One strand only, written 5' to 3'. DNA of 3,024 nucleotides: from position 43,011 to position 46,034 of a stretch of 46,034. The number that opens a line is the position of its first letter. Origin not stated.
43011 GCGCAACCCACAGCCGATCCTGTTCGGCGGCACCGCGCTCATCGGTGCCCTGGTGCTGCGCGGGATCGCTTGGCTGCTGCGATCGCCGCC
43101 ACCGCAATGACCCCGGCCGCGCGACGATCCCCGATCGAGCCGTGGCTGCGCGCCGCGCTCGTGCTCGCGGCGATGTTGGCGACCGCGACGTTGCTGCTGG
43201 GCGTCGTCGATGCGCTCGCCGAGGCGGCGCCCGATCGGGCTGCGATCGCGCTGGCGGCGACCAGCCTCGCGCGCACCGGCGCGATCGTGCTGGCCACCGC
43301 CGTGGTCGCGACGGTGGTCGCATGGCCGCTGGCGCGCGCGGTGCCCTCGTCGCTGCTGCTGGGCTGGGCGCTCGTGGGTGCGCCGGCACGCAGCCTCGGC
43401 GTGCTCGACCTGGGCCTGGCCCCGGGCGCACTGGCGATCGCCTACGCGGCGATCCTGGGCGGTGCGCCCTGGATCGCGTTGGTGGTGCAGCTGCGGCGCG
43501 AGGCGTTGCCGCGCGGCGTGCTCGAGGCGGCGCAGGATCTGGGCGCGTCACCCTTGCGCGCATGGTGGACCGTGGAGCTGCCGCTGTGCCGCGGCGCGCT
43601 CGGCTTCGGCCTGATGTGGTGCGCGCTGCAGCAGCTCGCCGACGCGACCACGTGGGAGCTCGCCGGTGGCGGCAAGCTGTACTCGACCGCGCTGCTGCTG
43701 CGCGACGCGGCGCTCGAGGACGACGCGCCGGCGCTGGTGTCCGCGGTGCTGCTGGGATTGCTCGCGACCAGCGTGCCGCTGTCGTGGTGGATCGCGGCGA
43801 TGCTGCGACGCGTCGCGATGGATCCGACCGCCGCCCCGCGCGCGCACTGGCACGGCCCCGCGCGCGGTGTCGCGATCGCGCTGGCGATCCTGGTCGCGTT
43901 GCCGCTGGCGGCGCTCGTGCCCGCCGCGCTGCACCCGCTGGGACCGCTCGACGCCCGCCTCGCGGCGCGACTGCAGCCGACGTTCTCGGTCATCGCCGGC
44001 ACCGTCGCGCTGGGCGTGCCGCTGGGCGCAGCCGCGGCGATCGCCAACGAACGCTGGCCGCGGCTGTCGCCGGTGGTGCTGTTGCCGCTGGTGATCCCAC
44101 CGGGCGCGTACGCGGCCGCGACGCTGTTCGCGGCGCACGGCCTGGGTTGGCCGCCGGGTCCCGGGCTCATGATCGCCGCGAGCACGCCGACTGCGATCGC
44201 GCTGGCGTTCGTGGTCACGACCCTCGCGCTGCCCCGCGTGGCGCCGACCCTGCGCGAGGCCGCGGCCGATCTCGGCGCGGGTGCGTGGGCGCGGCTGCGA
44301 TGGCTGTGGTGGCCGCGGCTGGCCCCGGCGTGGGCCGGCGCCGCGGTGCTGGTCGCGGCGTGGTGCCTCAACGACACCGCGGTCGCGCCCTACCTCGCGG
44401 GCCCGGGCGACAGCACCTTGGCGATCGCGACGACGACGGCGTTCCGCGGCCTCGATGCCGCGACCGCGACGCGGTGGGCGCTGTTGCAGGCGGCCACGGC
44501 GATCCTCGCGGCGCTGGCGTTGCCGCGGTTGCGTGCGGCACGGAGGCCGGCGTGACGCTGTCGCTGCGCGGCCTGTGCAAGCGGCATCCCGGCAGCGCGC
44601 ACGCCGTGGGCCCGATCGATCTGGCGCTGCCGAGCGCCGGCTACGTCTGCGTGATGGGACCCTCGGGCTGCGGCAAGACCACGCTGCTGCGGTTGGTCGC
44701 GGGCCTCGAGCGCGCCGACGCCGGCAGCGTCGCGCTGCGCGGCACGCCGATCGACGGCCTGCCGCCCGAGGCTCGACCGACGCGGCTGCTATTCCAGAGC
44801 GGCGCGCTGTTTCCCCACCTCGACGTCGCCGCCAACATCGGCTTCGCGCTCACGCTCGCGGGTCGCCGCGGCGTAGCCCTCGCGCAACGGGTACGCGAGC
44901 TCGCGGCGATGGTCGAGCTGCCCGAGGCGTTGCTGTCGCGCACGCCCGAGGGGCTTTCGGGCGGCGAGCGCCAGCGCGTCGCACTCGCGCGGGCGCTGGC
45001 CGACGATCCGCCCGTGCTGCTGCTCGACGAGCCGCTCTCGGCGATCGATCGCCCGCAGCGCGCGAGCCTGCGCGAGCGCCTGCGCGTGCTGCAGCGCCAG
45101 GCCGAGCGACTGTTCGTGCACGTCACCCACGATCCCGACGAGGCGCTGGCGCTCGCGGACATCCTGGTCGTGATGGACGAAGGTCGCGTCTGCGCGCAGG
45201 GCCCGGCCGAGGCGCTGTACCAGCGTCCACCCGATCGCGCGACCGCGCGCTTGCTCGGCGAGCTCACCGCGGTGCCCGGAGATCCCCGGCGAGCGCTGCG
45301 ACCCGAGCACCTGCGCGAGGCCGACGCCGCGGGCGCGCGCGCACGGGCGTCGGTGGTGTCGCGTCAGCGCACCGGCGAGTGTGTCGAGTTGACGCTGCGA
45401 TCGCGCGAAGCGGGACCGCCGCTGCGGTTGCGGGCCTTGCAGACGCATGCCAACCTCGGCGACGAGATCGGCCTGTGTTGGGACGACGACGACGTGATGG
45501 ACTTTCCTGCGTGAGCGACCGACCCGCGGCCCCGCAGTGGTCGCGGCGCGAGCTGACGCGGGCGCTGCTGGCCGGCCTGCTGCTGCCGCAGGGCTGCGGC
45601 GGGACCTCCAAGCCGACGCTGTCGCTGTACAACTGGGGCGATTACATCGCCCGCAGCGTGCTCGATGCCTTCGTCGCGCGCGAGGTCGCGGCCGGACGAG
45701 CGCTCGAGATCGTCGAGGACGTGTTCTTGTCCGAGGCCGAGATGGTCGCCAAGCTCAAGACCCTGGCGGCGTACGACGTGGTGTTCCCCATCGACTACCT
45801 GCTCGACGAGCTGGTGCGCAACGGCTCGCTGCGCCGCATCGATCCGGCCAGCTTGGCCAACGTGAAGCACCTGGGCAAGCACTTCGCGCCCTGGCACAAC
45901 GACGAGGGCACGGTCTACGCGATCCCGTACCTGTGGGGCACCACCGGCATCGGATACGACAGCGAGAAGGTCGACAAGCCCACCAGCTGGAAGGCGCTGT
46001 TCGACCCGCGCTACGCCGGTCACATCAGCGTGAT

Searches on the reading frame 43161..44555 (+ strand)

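Call 20: search_protein_families(library=pfam, proteins=[window:43161-44555:+], max_evalue=0.001)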
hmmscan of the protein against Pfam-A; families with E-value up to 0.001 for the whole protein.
window:43161-44555:+ (464 aa): 1 family
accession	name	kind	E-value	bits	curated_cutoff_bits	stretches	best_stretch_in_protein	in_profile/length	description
PF00528.27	BPD_transp_1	-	1.1e-12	48.5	26.4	2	74-218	43-182/184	Binding-protein-dependent transport system inner membrane component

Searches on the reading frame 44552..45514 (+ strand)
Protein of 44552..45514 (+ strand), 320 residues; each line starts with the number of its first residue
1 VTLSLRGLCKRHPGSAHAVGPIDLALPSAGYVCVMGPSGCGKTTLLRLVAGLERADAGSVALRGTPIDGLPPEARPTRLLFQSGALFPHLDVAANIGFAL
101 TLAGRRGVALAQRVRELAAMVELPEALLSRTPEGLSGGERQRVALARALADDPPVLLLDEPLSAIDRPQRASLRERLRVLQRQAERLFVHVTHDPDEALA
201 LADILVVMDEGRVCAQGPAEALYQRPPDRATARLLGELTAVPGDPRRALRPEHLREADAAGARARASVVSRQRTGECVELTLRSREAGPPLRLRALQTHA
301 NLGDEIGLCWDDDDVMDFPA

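Call 20: search_protein_families(library=pfam, proteins=[window:44552-45514:+], max_evalue=0.001)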
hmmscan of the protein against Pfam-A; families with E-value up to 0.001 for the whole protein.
window:44552-45514:+ (320 aa): 4 families
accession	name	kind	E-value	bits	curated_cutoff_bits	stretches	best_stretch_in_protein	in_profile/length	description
PF00005.33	ABC_tran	-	1.4e-27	97.4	25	1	22-162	4-136/137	ABC transporter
PF08402.16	TOBE_2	-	1.3e-07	32.1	21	1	248-316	2-74/76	TOBE domain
PF13191.12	AAA_16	-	2e-05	25.6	32.6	1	28-186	23-164/167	AAA ATPase domain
PF13304.12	AAA_21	-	0.00012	22.7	27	0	134-195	237-300/304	AAA domain, putative AbiEii toxin, Type IV TA system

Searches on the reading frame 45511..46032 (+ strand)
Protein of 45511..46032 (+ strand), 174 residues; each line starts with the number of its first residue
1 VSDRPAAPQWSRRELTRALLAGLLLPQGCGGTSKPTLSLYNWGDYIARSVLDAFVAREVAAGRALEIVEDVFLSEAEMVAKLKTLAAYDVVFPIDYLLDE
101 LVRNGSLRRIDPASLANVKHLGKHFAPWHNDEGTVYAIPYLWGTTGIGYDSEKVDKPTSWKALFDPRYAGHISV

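Call 20: search_protein_families(library=pfam, proteins=[window:45511-46032:+], max_evalue=0.001)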
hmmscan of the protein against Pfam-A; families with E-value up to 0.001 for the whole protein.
window:45511-46032:+ (174 aa): 2 families
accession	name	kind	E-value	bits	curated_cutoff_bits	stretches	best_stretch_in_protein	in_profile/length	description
PF13343.11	SBP_bac_6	-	2.5e-09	37.4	24.6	1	95-174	18-97/245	Bacterial extracellular solute-binding protein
PF13416.11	SBP_bac_8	-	3.8e-07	30.6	27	1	76-167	22-121/279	Bacterial extracellular solute-binding protein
